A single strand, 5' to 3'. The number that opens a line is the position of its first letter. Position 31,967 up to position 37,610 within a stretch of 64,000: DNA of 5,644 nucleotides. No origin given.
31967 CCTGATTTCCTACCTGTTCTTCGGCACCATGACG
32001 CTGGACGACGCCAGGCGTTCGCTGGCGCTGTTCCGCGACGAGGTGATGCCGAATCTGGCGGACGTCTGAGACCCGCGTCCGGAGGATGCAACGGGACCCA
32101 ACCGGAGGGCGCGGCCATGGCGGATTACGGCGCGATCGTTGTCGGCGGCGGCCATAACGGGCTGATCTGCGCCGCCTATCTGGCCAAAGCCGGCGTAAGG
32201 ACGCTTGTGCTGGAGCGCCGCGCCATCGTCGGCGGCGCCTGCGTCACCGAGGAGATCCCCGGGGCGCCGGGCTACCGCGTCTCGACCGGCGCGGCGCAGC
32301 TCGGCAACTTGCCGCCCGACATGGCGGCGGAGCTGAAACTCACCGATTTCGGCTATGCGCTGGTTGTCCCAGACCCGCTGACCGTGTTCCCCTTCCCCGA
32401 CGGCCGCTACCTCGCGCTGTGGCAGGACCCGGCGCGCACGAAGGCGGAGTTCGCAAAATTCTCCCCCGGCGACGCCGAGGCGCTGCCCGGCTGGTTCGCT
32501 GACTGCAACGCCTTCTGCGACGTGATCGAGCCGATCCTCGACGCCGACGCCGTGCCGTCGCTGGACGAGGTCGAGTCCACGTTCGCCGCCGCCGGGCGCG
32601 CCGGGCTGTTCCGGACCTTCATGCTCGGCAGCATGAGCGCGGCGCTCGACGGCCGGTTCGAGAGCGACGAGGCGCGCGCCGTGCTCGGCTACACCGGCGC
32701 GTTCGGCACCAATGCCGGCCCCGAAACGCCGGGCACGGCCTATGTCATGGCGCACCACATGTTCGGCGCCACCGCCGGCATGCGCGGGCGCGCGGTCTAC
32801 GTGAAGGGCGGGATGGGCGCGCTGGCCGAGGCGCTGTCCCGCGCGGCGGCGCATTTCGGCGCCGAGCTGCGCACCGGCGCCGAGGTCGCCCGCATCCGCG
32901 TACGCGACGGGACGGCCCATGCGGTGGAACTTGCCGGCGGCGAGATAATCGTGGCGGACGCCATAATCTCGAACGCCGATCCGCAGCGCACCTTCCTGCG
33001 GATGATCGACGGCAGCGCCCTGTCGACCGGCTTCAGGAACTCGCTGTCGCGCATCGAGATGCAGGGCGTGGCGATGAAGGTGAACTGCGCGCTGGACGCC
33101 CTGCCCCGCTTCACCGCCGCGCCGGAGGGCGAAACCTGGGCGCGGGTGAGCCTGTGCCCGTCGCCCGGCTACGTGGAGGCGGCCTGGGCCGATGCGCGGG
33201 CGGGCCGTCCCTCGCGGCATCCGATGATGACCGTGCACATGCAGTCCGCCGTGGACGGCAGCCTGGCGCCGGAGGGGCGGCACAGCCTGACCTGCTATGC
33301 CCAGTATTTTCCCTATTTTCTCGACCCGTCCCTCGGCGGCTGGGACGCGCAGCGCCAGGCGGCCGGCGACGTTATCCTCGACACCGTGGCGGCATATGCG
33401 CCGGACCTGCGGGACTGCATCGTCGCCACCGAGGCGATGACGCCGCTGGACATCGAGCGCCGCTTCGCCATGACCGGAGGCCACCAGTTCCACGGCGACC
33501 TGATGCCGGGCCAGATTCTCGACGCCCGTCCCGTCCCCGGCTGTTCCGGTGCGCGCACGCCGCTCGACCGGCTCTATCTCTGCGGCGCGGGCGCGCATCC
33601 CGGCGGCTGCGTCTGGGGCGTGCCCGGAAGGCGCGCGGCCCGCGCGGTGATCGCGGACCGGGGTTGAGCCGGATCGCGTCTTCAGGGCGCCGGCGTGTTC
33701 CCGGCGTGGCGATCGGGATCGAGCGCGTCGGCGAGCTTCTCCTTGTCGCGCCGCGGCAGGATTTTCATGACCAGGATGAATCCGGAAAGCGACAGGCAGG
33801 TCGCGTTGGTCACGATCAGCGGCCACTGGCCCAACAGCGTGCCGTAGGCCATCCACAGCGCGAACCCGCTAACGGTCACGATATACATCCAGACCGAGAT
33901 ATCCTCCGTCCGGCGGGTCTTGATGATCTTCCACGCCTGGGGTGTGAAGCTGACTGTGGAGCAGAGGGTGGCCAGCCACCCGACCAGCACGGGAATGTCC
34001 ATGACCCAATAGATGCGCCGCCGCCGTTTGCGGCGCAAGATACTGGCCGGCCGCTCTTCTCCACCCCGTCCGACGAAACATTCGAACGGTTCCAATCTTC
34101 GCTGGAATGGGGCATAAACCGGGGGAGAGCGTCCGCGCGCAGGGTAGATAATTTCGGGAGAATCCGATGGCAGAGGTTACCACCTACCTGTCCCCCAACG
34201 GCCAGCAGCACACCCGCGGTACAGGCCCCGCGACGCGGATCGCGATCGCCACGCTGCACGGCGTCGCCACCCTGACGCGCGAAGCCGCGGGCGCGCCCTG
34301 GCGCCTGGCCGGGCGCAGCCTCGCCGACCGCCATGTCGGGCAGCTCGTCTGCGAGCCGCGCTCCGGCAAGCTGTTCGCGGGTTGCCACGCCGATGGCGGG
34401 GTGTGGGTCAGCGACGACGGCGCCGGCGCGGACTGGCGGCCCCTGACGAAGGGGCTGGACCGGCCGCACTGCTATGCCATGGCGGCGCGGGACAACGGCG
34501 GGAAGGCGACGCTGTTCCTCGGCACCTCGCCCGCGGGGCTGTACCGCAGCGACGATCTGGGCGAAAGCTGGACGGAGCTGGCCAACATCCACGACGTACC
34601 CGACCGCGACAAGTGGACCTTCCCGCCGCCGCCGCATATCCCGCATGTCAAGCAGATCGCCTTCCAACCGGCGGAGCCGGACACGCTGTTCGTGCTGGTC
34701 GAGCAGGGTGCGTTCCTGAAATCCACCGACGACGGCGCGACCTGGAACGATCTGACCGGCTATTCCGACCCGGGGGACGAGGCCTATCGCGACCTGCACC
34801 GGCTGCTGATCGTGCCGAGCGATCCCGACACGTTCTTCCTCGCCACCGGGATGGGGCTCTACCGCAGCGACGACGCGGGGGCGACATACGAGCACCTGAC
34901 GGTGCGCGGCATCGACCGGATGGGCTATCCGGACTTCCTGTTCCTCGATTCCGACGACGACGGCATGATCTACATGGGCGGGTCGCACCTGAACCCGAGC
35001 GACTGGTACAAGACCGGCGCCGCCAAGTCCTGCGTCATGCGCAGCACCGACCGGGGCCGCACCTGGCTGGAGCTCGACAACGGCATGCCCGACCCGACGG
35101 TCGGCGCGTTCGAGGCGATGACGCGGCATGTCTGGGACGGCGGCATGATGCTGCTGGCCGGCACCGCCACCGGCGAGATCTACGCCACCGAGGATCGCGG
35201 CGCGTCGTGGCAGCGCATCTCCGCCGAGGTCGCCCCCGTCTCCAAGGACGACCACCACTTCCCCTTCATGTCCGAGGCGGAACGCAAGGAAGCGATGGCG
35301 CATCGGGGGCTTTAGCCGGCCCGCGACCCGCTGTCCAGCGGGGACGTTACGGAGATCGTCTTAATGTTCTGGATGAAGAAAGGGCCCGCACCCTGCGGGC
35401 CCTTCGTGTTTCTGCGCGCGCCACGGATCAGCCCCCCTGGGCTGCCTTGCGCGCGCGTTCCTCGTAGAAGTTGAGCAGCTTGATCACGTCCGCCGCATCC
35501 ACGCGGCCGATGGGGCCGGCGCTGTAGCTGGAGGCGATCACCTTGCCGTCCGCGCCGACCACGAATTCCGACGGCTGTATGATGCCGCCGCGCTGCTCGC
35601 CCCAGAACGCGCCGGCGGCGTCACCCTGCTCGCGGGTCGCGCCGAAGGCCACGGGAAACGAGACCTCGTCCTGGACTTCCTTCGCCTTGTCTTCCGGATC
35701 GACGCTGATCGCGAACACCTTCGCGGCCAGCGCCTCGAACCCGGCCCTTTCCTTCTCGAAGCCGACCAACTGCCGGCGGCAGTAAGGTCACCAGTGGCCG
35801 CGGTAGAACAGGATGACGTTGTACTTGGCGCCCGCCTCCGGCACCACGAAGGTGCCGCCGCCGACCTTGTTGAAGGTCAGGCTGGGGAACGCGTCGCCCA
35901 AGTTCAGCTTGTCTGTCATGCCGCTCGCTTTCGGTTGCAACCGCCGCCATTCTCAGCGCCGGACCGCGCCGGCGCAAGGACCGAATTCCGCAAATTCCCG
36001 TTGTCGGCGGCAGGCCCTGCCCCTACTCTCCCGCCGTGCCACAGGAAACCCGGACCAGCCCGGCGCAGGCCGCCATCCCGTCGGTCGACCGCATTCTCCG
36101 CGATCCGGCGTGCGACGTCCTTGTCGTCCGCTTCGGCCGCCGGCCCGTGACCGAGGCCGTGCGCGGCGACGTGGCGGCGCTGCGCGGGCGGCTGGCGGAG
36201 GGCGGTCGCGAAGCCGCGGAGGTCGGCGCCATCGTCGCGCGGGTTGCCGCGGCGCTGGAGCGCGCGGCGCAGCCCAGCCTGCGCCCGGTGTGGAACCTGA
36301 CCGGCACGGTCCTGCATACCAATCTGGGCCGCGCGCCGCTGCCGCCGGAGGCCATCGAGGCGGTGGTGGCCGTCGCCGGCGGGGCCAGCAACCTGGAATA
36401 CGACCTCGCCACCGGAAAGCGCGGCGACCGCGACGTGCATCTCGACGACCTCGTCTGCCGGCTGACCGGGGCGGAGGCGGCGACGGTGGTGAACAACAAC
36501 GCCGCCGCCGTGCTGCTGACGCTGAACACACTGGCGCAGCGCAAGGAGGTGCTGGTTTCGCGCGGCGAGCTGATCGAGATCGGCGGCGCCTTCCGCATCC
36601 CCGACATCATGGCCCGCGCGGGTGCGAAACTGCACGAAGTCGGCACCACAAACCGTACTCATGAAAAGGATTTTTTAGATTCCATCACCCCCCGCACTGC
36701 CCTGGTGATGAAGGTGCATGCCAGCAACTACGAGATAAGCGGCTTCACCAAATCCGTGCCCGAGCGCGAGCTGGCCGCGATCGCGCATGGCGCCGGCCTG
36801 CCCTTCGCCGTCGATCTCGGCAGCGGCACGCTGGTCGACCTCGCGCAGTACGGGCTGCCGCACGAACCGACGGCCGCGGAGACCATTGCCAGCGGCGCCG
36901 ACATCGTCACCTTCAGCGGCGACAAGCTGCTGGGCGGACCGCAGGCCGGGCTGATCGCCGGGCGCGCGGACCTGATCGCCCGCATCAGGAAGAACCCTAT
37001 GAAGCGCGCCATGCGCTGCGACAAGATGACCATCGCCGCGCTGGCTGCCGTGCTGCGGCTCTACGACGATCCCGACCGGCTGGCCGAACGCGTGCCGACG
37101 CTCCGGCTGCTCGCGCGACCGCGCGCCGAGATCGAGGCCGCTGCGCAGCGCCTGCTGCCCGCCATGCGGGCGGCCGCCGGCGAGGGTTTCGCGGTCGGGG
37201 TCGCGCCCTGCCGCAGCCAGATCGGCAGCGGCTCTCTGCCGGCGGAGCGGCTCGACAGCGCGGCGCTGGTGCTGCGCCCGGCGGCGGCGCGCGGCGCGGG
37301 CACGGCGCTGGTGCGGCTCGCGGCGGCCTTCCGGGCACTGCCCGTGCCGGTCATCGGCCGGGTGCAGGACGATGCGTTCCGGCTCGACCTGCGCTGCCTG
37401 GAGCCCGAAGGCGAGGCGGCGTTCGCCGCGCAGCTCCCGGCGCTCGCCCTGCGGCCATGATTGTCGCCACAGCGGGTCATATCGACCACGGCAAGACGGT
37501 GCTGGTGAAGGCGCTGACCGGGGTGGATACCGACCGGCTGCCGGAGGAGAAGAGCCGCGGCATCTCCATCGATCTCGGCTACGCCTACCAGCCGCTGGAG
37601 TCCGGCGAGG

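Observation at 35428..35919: Hidden selenoprotein: peroxiredoxin-like gene with a UxxC active site, missed by the ORF track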

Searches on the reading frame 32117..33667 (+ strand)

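Call 4: search_protein_families(library=pfam, proteins=[window:32117-33667:+], max_evalue=0.001)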
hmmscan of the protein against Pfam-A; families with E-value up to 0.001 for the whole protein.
window:32117-33667:+ (516 aa): 8 families
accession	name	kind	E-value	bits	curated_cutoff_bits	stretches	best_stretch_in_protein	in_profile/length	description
PF01593.30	Amino_oxidase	-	6e-17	62.5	19.8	1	15-289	3-256/443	Flavin containing amine oxidoreductase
PF13450.12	NAD_binding_8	-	3.1e-12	47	21.9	1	8-61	1-51/68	NAD(P)-binding Rossmann-like domain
PF01266.30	DAO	-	2.5e-08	34.3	27.9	1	7-41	3-38/353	FAD dependent oxidoreductase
PF07992.20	Pyr_redox_2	-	4.1e-05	23.6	26.1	0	7-44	4-42/291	Pyridine nucleotide-disulphide oxidoreductase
PF01946.23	Thi4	-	0.00015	21.5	26.2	1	6-41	20-56/235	Thi4 family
PF01494.25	FAD_binding_3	-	0.00022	21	22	1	6-36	4-34/349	FAD binding domain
PF12831.13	FAD_oxidored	-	0.00053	19.8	27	1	7-44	3-40/416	FAD dependent oxidoreductase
PF03486.20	HI0933_like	-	0.00059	19.8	50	0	6-39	3-36/244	HI0933-like protein Rossmann domain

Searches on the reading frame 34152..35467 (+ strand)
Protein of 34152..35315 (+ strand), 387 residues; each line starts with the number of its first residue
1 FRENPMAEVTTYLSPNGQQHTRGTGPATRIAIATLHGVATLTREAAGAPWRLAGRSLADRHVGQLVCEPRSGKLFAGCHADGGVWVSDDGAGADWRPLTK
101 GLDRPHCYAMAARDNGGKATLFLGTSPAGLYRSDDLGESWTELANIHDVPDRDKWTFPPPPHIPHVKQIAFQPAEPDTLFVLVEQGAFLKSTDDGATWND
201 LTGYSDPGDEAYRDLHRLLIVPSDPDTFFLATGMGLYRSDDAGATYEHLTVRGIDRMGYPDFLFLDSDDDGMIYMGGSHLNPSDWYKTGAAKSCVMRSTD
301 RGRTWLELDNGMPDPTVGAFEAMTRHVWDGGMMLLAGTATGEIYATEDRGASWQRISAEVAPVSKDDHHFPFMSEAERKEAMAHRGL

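Call 8: search_protein_families(library=ncbifam, proteins=[window:34167-35315:+, window:34382-35467:+])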
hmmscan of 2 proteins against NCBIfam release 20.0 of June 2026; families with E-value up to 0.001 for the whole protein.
window:34167-35315:+ (382 aa): 2 families
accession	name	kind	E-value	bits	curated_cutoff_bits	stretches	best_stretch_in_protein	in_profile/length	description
NF045728.1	glycosyl_F510_1955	equivalog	9.4e-22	77.5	175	2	169-244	103-173/246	F510_1955 family glycosylhydrolase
NF010237.0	PRK13684.1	equivalog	0.00011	21.4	326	0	288-355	109-171/334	photosynthesis system II assembly factor Ycf48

window:34382-35467:+ (361 aa): 0 families

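Call 35: search_protein_families(library=pfam, proteins=[window:34152-35315:+], max_evalue=0.00001)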
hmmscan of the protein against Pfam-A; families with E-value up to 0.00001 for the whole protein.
window:34152-35315:+ (387 aa): 2 families
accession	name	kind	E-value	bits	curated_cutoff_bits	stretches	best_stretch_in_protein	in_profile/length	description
PF15902.12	Sortilin-Vps10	-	1.9e-16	60.4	33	2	189-310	4-114/446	Sortilin, neurotensin receptor 3,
PF15899.11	BNR_6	-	1.3e-07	31.4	27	0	130-142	1-13/14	BNR-Asp box repeat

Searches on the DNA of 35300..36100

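Call 7: search_rna_families(source=window, start=35300, end=36100, threshold=evalue, max_evalue=10, show_alignments=3)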
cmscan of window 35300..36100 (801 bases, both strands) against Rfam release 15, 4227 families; matches with E-value up to 10: 9.
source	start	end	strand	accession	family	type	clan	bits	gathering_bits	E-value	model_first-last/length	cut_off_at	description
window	35401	35467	+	RF04231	mir-9191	Gene; miRNA;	-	23.7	100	0.053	1-73/73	no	mir-9191 microRNA precursor family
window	35377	35465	-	RF01670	P17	Gene; sRNA;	-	19.6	45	0.015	1-282/282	no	Pseudomonas sRNA P17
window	35413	35490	+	RF02489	GlsR26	Gene; snRNA; snoRNA; HACA-box;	-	17.8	100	0.88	1-114/114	no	Small nucleolar RNA GlsR26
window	35362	35471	-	RF02621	BSnc120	Gene; sRNA;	-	17.6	114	0.63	1-88/88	no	Brucella sRNA 120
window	35326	35409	+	RF02233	sX14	Gene; sRNA;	-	15.4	80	3.3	1-92/92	no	Xanthomonas sRNA sX14/Xoo3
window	35375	35458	-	RF00506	Thr_leader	Cis-reg; leader;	-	14.4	55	8.2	1-118/118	no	Threonine operon leader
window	35370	35424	-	RF02066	STnc320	Gene; sRNA;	-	14.4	50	9.5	1-55/55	no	Salmonella enterica sRNA STnc320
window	35340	35467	+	RF02690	BTH_s1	Gene; sRNA;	-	12.2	74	2.6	1-205/205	no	Burkholderia sRNA 1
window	35730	35809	-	RF01390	isrG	Gene; sRNA;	-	10.5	100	2.4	1-279/279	no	isrG Hfq binding RNA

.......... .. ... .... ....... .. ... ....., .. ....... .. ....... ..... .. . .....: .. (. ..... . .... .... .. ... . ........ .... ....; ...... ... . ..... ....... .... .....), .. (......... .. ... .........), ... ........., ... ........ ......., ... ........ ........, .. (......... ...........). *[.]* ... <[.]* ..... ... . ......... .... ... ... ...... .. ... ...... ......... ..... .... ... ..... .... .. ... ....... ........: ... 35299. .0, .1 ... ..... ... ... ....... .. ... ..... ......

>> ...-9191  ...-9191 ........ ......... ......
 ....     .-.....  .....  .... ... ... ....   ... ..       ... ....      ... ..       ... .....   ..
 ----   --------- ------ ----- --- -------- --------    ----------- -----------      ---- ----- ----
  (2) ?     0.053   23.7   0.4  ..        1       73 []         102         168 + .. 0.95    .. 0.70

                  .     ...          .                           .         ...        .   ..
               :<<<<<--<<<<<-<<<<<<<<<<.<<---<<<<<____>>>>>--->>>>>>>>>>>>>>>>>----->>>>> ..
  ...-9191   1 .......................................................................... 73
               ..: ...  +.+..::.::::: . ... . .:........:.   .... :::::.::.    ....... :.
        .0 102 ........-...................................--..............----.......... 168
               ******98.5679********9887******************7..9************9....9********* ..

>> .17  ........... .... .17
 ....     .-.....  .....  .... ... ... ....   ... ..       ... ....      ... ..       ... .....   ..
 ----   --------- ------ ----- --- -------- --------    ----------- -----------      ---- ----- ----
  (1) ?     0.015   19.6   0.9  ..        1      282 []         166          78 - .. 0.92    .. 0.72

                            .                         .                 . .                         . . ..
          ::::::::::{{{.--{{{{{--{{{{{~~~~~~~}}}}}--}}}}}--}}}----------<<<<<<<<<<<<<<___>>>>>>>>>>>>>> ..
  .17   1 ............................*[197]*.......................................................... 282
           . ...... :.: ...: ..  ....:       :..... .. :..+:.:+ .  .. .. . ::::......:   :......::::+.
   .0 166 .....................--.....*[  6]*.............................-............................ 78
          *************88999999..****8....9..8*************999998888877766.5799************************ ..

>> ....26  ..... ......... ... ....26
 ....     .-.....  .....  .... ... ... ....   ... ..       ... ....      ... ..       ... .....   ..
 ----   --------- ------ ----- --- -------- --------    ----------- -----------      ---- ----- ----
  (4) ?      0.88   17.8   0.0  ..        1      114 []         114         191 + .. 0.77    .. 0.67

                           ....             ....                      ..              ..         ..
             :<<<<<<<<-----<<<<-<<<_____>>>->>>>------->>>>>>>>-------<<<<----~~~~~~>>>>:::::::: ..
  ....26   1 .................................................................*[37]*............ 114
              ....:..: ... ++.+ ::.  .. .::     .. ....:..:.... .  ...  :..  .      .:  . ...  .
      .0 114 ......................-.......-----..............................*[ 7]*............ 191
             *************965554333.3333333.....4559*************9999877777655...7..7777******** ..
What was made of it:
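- No Rfam family matches the element (call 7).
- Tried and rejected: Rfam on the gene region (E up to 10): there is no SECIS family match, only chance hits on the terminator hairpin (call 7).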

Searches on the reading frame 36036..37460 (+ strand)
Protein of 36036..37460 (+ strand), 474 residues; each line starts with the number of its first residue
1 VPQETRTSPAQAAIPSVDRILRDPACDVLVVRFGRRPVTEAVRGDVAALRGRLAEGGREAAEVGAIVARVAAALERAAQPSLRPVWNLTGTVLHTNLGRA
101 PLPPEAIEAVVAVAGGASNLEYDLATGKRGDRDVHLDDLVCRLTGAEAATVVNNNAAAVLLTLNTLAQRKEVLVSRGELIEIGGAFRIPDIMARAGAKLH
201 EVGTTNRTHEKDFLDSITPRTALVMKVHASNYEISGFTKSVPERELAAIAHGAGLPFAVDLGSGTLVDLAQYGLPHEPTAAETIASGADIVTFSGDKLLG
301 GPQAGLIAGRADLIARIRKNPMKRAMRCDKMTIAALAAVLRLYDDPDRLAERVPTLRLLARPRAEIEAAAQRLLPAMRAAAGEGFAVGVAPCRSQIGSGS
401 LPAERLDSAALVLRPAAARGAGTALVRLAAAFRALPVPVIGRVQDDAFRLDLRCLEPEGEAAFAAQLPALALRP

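Call 4: search_protein_families(library=pfam, proteins=[window:36036-37460:+], max_evalue=0.001)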
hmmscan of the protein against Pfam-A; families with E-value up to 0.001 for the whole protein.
window:36036-37460:+ (474 aa): 4 families
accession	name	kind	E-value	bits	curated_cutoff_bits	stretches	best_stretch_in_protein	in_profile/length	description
PF03841.19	SelA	-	7.2e-160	532.4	22.8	1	85-455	1-366/367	L-seryl-tRNA selenium transferase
PF12390.13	Se-cys_synth_N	-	9.8e-09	35.6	22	1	13-49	3-39/40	Selenocysteine synthase N terminal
PF01212.27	Beta_elim_lyase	-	3.1e-07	30.4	27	1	135-370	36-272/288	Beta-eliminating lyase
PF00266.25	Aminotran_5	-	5.1e-07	29.4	21.5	1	154-319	74-223/371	Aminotransferase class-V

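Call 8: search_protein_families(library=ncbifam, proteins=[window:36036-37460:+])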
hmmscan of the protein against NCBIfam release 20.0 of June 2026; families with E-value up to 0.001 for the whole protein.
window:36036-37460:+ (474 aa): 8 families
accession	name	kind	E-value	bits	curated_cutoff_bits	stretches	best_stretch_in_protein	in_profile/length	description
TIGR00474.1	selA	equivalog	7.8e-178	592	267.9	1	13-467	3-453/455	L-seryl-tRNA(Sec) selenium transferase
TIGR01437.1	selA_rel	subfamily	7.4e-19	67.9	385.3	1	147-351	77-267/363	DgaE family pyridoxal phosphate-dependent ammonia lyase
NF047797.1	glminPNH3LysDgaE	equivalog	1.6e-12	47.1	600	1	148-361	80-276/367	D-glucosaminate-6-phosphate ammonia lyase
TIGR03576.1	pyridox_MJ0158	hypoth_equivalog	8e-12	45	304.45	1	149-353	74-259/346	TIGR03576 family pyridoxal phosphate-dependent enzyme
NF043007.1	CysBLyMetC_Staph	equivalog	1.4e-05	24.2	700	1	118-310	39-208/378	cystathionine beta-lyase MetC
NF005695.0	PRK07503.1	equivalog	0.00045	19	666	1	137-324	71-241/403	methionine gamma-lyase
TIGR02080.1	O_succ_thio_ly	equivalog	0.00052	18.8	504.55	1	116-301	37-201/382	cystathionine gamma-synthase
NF005872.0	PRK07812.1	equivalog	0.00063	18.3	703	0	137-304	78-226/439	bifunctional o-acetylhomoserine/o-acetylserine sulfhydrylase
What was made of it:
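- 36036..37460 (+): selA, L-seryl-tRNA(Sec) selenium transferase. Pfam SelA E = 7e-160 (call 4); TIGR00474 592 bits, cutoff 268 (call 8).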
